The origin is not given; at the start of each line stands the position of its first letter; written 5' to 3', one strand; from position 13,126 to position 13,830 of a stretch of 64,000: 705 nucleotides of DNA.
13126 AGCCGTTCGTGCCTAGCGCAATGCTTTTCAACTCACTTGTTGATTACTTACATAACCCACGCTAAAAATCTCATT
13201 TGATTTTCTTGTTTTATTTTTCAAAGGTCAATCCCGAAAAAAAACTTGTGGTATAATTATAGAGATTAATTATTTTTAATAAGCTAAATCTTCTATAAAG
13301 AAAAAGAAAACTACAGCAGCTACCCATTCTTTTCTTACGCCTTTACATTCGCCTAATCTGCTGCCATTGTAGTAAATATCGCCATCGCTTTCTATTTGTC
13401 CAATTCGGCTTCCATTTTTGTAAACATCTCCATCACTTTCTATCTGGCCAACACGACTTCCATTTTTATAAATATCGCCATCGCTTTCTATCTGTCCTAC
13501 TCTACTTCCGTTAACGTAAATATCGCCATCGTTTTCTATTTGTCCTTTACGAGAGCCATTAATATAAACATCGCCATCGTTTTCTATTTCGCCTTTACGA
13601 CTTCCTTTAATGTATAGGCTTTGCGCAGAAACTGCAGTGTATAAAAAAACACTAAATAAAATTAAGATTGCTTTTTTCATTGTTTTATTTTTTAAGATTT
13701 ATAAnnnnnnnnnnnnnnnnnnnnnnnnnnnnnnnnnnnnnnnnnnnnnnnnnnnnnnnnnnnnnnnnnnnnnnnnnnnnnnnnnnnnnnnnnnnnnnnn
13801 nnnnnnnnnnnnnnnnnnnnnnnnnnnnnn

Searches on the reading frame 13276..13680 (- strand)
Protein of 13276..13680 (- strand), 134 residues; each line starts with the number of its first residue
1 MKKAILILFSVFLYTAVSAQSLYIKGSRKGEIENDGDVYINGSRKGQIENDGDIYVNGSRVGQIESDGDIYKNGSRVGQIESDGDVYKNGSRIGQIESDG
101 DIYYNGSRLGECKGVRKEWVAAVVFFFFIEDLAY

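Call 12: search_protein_families(library=pfam, proteins=[window:13276-13680:-])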
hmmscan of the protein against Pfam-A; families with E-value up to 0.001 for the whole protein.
window:13276-13680:- (134 aa): 4 families
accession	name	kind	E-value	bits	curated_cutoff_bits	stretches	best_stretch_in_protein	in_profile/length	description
PF21785.3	Bflower_2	-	1.3e-11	44.7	38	1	25-128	8-112/112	5-fold beta-flower protein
PF04519.19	Bactofilin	-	3.4e-05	24.5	27.9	0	19-68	16-66/98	Polymer-forming cytoskeletal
PF21459.3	INI1_DNA-bd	-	7.5e-05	23.2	27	0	47-63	6-22/82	SWI/SNF Subunit INI1, DNA binding domain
PF11008.14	DUF2846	-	0.00051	20.5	34.3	0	51-72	23-44/92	Protein of unknown function (DUF2846)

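Call 46: find_encoding_contigs(protein=window:13276-13680:-, flank=10000, max_places=10)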
Protein window:13276-13680:- (134 aa): 1 contig read that carries it; 1 place shown.
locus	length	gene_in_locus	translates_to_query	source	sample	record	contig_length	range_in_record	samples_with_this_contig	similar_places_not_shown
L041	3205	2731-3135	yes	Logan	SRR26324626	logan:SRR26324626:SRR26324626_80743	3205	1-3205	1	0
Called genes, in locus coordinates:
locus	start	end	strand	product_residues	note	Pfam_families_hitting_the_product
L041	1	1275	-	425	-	?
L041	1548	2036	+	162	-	PF00293:NUDIX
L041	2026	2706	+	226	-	-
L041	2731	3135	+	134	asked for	-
